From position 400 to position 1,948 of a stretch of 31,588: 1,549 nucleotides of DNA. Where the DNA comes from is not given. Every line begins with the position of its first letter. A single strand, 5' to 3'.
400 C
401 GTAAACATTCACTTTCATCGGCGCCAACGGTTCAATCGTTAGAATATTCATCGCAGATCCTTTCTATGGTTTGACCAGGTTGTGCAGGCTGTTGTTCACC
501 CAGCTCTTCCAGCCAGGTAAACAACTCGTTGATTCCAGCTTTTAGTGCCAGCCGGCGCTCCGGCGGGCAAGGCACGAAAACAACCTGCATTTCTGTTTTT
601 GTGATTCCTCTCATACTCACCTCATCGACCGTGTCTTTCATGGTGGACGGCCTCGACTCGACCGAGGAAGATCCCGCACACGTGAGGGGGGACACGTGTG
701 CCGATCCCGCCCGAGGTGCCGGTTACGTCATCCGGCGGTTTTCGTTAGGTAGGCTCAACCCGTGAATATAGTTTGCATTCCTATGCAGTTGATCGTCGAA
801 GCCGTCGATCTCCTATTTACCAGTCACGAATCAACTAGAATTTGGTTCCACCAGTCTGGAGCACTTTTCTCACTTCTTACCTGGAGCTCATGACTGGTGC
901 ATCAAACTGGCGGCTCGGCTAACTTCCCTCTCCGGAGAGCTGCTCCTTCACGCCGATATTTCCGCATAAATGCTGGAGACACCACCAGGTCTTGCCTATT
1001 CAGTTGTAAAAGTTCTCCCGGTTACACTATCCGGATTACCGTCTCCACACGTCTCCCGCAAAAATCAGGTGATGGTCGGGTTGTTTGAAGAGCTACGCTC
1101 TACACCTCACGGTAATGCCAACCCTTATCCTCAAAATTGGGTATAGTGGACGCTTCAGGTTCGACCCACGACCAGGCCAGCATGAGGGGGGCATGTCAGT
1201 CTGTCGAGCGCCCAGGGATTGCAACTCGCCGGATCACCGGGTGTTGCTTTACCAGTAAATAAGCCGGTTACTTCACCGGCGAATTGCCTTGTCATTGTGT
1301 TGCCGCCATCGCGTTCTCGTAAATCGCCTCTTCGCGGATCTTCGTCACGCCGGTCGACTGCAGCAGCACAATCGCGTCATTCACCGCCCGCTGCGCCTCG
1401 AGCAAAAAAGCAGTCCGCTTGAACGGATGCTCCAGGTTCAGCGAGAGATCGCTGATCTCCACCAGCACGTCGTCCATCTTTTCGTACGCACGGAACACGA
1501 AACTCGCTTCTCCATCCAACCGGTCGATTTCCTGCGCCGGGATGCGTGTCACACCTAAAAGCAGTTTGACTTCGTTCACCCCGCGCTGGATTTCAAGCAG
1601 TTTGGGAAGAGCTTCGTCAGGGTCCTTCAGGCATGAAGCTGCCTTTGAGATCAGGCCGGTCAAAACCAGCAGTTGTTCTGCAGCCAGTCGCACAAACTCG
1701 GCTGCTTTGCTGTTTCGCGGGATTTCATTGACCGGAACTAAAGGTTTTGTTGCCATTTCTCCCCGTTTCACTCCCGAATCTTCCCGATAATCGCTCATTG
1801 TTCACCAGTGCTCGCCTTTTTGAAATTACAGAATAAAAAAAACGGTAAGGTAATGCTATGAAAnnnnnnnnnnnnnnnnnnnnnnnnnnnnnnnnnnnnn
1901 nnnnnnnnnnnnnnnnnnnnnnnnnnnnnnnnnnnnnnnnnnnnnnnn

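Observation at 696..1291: A 0.6-kb ORF-free, hairpin-dense segment in an otherwise gap-free early operon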

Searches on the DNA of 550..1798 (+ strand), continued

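Call 104: search_with_rna_model(model_id=R2, sources=[window, L010, L013, L015, L017, L019, L135, L137, L138, L139, L140, L141, L142, L143, L144, L145, L146, L147, L148, L149, L150, L151, L152, L153, L154, L155, L156, L157, L158, L159, L160, L161, L162, L163, L164, L165, L166, L167, L168, L169, L170, L171, L172, L173, L174, L175, L176, L177, L178, L180, L181, L182, L184, L185, L186, L187, L188, L189, L190, L191, L194, L195, L196, L199, L200, L202, L203, L014, L016, L018, L021, L023, L025, L131, L132, L133, L136], max_evalue=1, show_alignments=3)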
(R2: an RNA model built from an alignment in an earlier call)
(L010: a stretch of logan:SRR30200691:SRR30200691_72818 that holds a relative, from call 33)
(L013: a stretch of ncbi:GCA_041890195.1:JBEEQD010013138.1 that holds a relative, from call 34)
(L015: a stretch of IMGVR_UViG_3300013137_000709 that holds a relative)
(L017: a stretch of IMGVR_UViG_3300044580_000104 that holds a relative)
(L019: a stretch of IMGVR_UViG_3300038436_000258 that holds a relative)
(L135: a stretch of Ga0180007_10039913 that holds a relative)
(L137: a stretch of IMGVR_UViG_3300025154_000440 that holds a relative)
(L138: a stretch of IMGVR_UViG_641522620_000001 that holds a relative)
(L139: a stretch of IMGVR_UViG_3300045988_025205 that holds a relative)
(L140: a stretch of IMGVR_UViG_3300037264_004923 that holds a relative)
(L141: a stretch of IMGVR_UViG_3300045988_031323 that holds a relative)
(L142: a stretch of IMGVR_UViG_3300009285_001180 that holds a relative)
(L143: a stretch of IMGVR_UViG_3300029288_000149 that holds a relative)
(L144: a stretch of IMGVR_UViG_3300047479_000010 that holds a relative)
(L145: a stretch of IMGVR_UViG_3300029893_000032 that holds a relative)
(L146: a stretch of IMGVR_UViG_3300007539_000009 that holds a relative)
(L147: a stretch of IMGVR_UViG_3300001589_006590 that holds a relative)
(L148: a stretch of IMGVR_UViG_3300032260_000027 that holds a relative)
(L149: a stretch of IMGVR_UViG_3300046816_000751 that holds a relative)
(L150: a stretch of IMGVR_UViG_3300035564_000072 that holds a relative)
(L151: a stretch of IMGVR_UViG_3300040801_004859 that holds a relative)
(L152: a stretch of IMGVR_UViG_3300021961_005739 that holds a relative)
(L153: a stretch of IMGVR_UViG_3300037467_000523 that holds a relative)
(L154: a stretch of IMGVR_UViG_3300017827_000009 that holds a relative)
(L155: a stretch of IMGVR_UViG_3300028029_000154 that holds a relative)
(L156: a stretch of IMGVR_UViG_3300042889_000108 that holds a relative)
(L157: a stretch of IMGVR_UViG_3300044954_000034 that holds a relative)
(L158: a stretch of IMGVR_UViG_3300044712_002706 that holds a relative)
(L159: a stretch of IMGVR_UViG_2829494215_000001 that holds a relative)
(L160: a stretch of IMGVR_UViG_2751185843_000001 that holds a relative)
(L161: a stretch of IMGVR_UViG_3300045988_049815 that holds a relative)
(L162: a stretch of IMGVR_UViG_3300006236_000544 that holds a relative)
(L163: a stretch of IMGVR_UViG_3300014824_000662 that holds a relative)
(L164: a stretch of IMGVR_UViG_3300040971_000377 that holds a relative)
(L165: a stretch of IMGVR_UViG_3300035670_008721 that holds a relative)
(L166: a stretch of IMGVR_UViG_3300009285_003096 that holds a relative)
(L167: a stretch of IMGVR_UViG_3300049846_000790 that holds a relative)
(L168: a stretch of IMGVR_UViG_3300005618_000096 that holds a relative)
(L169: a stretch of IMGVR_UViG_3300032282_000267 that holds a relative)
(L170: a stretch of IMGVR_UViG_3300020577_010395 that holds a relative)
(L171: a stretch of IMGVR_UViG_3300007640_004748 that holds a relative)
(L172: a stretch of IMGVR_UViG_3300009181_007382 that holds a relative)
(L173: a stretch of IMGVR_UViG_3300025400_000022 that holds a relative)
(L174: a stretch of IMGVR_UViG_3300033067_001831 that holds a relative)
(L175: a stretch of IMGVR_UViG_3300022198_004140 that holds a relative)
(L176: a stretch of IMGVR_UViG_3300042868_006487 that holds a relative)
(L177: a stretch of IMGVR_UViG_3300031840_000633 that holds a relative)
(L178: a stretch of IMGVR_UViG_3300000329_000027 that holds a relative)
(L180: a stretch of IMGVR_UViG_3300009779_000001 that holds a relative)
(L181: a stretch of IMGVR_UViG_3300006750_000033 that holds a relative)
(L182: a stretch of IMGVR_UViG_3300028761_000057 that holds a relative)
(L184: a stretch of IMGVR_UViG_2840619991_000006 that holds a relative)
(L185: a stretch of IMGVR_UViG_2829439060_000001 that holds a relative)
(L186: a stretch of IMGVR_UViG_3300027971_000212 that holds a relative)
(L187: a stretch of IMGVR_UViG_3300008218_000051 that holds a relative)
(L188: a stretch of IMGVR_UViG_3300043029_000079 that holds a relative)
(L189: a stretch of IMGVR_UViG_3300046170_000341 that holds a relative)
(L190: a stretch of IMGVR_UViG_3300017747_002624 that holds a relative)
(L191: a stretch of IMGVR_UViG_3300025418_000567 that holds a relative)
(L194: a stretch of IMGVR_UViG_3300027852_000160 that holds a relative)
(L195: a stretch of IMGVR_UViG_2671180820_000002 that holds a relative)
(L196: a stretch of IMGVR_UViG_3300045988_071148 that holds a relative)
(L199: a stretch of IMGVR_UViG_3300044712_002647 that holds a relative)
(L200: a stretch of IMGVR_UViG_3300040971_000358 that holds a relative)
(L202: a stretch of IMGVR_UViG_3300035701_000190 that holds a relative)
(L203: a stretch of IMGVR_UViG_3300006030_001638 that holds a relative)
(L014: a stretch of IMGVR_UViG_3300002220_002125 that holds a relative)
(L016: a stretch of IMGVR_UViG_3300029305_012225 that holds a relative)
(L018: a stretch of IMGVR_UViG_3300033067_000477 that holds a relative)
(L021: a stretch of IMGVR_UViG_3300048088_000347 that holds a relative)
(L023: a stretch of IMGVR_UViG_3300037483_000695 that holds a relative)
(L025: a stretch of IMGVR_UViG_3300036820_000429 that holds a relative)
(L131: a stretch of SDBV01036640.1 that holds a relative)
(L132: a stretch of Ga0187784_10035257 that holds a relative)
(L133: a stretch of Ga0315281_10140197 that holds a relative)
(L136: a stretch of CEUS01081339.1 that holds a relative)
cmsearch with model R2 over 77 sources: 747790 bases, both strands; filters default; matches with E-value up to 1: 7.
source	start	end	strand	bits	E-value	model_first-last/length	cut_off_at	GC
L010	5590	5688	+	109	4.3e-31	1-99/99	no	0.59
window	895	992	-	103.8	1.9e-29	1-99/99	no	0.56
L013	1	100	+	99.2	5.2e-28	2-99/99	5'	0.55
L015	1664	1760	-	91.4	1.6e-25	1-99/99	no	0.59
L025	3963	4008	+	19.7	0.0066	1-99/99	no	0.61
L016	11823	11866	+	13.6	0.52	1-99/99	no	0.55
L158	6991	7082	+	13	0.81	1-99/99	no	0.64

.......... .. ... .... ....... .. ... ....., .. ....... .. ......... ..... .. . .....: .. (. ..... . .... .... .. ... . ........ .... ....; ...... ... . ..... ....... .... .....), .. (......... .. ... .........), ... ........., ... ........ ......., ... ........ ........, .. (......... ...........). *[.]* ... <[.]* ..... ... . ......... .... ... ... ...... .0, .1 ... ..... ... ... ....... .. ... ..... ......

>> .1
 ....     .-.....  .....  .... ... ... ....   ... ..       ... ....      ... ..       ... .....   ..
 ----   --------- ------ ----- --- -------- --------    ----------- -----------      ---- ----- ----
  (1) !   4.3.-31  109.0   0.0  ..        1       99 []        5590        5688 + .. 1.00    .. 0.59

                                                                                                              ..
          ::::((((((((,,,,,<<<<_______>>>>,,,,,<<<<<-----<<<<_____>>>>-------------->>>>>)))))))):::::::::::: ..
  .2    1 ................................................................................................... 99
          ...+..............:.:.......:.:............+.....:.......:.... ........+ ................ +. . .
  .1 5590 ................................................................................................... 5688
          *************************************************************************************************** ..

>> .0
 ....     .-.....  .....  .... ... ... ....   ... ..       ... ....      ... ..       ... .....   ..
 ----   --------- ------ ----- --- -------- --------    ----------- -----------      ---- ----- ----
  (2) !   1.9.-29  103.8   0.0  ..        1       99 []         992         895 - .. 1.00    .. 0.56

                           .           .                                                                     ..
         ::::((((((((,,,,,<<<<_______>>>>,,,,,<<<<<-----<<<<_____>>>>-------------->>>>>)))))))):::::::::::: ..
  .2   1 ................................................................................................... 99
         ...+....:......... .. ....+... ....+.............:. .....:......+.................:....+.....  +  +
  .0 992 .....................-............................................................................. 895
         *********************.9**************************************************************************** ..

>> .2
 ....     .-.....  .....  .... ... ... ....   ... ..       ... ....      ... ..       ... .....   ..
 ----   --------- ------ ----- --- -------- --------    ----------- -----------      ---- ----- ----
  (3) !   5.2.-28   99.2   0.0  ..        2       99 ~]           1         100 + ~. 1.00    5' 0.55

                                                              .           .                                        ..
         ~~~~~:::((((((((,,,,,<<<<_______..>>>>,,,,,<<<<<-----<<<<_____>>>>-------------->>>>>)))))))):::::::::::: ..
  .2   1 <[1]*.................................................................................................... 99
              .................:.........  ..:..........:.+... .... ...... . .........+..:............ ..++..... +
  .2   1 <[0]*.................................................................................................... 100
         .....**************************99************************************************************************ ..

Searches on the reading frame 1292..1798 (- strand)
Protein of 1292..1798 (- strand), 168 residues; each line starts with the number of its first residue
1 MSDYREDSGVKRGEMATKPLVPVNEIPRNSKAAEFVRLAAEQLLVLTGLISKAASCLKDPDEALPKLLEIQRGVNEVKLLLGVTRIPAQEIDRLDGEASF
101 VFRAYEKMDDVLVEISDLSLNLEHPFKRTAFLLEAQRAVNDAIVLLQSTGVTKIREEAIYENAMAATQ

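Call 11: search_protein_families(library=pfam, proteins=[window:1292-1798:-], max_evalue=0.01)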
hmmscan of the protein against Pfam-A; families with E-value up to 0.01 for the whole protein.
window:1292-1798:- (168 aa): 0 families

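Call 12: search_protein_families(library=phrogs, proteins=[window:1292-1798:-], max_evalue=0.01)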
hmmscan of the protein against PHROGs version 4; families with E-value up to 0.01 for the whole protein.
window:1292-1798:- (168 aa): 0 families

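Call 16: find_related_loci(query=window:1292-1798:-, collection=viral_contigs, flank=4000)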
Query window:1292-1798:- (168 aa) in viral_contigs; peptide patterns used: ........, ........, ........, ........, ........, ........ (x = any residue, [..] = any of these).
8 stretches matched a pattern, but none encodes a relative of the query by tblastn (E <= 1e-3).

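Call 20: find_encoding_contigs(protein=window:1292-1798:-, flank=6000, max_places=10)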
Protein window:1292-1798:- (168 aa): 6 contigs read that carry it; 6 places shown.
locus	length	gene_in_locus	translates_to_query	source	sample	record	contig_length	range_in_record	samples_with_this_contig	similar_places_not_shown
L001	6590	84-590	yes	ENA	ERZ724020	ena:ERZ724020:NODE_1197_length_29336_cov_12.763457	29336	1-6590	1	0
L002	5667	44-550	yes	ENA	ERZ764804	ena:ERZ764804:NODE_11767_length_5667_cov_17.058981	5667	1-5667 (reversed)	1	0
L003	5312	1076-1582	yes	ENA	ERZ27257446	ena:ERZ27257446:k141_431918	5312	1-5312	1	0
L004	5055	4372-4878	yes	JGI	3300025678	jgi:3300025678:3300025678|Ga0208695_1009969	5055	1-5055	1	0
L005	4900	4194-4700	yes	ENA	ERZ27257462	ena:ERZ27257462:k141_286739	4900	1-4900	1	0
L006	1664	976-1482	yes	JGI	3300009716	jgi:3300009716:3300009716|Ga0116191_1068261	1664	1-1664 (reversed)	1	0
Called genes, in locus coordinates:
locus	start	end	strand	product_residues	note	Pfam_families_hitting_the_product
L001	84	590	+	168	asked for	-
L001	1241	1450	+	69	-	-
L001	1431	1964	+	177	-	-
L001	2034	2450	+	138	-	-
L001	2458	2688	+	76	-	-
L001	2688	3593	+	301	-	-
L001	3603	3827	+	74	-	-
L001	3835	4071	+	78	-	-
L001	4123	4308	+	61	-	-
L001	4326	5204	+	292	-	PF07505:DUF5131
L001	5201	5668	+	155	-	-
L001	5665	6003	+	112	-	-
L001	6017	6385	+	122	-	-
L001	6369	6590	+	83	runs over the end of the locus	-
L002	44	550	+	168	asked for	-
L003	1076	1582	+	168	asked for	-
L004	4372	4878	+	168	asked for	-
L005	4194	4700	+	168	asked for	-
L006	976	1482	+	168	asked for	-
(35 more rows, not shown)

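Call 22: find_homologous_proteins(query=window:1292-1798:-, max_evalue=0.001)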
Query window:1292-1798:- (168 aa): 2 proteins with E <= 0.001 among 95 candidates.
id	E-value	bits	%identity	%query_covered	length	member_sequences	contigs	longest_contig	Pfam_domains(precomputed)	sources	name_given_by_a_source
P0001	1.6e-99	348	100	100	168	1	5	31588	-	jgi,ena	-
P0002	2.0e-85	302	88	100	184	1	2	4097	-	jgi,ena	-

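Call 23: find_encoding_contigs(protein=P0002, flank=6000, max_places=10)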
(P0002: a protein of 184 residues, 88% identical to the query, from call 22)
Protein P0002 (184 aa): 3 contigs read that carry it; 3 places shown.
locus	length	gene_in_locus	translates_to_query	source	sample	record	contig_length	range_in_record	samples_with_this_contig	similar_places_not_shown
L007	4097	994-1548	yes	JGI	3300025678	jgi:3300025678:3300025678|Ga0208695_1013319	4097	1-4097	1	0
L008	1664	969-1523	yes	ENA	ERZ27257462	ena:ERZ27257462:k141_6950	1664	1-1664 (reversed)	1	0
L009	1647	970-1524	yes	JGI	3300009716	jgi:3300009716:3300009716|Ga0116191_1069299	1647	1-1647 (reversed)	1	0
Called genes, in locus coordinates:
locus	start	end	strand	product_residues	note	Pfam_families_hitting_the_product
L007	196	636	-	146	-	-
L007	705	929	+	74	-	-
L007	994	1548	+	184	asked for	-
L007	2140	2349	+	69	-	-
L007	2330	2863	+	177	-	-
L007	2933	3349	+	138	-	-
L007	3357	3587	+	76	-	-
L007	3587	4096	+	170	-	?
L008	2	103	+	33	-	?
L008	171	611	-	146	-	-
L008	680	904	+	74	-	-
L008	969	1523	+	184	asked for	-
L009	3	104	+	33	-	?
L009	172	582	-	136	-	-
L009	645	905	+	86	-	-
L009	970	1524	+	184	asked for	-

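Call 26: search_protein_families(library=phrogs, proteins=[L001:1241-1450:+, L001:1431-1964:+, L001:2034-2450:+, L001:2458-2688:+, L001:2688-3593:+, L001:3603-3827:+, L001:3835-4071:+, L001:4123-4308:+, L001:5201-5668:+, L001:5665-6003:+], max_evalue=0.01)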
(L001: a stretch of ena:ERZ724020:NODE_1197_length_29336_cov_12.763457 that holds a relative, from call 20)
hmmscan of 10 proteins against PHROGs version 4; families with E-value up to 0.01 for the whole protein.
L001:1241-1450:+ (69 aa): 0 families

L001:1431-1964:+ (177 aa): 0 families

L001:2034-2450:+ (138 aa): 1 family
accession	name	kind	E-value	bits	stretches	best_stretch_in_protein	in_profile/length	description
phrog_2113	-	unknown function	3.4e-07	31.1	1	20-101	3-79/113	-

L001:2458-2688:+ (76 aa): 0 families

L001:2688-3593:+ (301 aa): 5 families
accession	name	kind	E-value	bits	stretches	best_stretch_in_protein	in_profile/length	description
phrog_1408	-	DNA, RNA and nucleotide metabolism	8e-19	69.2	1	7-116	5-115/302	replication initiation protein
phrog_16167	-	DNA, RNA and nucleotide metabolism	1.8e-18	68.4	1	7-253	5-233/315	replication initiation protein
phrog_2149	-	DNA, RNA and nucleotide metabolism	1.2e-15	59.1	1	7-114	4-115/289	replication initiation protein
phrog_12556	-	DNA, RNA and nucleotide metabolism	2.3e-09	38.2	1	5-99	3-93/347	replication initiation protein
phrog_17247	-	unknown function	4.6e-07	30.5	1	5-100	3-94/295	-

L001:3603-3827:+ (74 aa): 0 families

L001:3835-4071:+ (78 aa): 0 families

L001:4123-4308:+ (61 aa): 0 families

L001:5201-5668:+ (155 aa): 1 family
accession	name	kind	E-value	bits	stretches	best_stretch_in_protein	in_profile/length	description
phrog_27524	-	unknown function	6.4e-18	66.3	1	7-119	5-114/117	-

L001:5665-6003:+ (112 aa): 2 families
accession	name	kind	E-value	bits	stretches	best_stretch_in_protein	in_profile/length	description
phrog_30542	-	unknown function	4.8e-09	36.9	1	63-109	189-236/237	-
phrog_21731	-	unknown function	4.3e-06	27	1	61-107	158-205/329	-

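Call 27: search_protein_families(library=pfam, proteins=[L001:1241-1450:+, L001:1431-1964:+, L001:2034-2450:+, L001:2458-2688:+, L001:2688-3593:+, L001:3603-3827:+, L001:3835-4071:+, L001:4123-4308:+, L001:5201-5668:+, L001:5665-6003:+], max_evalue=0.01)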
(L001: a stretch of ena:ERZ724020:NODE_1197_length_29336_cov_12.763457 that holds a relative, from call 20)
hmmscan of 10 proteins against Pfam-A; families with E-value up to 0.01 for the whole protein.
L001:1241-1450:+ (69 aa): 0 families

L001:1431-1964:+ (177 aa): 0 families

L001:2034-2450:+ (138 aa): 0 families

L001:2458-2688:+ (76 aa): 0 families

L001:2688-3593:+ (301 aa): 0 families

L001:3603-3827:+ (74 aa): 0 families

L001:3835-4071:+ (78 aa): 0 families

L001:4123-4308:+ (61 aa): 0 families

L001:5201-5668:+ (155 aa): 0 families

L001:5665-6003:+ (112 aa): 0 families

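Call 32: find_homologous_proteins(query=L001:1431-1964:+, max_evalue=0.001)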
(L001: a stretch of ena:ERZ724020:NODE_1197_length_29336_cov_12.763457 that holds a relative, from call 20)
Query L001:1431-1964:+ (177 aa): 3 proteins with E <= 0.001 among 297 candidates.
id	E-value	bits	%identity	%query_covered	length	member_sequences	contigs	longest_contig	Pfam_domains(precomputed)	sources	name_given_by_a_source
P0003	4.7e-107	373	99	100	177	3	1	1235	-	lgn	-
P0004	5.2e-75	269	72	99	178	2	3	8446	-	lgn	-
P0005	1.3e-38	150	45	98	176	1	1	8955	-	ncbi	-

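Call 33: find_encoding_contigs(protein=P0004, flank=6000, max_places=10)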
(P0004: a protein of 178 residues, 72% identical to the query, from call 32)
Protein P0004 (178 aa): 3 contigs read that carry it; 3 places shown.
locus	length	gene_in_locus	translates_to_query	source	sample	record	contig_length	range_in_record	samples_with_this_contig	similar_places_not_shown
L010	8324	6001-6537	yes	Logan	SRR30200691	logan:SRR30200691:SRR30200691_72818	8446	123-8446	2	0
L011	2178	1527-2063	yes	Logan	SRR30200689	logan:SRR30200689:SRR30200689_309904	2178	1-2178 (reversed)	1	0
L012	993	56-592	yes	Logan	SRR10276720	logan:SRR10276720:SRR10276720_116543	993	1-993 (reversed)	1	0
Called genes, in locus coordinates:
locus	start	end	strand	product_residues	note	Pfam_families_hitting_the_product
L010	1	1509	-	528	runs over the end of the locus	PF00239:Resolvase, PF07508:Recombinase (faint), PF13408:Zn_ribbon_recom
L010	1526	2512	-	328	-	PF00565:SNase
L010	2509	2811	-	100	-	-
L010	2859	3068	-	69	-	-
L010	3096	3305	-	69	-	-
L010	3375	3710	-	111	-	PF01381:HTH_3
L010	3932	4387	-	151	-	-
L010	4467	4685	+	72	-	-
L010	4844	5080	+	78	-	-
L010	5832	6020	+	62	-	-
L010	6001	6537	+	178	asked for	-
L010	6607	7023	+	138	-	-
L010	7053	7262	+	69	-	-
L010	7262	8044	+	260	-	-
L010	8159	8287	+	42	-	-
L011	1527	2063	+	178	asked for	-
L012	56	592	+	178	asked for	-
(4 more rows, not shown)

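Call 34: find_encoding_contigs(protein=P0005, flank=6000, max_places=10)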
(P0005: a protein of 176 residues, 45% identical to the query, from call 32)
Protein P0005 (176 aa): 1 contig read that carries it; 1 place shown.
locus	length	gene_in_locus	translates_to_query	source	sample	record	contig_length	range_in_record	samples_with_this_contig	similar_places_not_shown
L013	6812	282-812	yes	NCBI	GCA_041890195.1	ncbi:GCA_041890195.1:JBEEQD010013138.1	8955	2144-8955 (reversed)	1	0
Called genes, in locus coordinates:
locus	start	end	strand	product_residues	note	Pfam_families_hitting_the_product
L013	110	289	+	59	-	-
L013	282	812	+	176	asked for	-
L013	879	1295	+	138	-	-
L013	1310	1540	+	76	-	-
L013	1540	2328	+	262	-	-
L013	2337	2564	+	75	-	-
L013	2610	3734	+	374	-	PF02767:DNA_pol3_beta_2, PF02768:DNA_pol3_beta_3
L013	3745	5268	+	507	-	PF02195:ParB_N, PF17762:HTH_ParB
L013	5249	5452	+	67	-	-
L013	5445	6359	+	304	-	PF07505:DUF5131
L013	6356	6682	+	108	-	-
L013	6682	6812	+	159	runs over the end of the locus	-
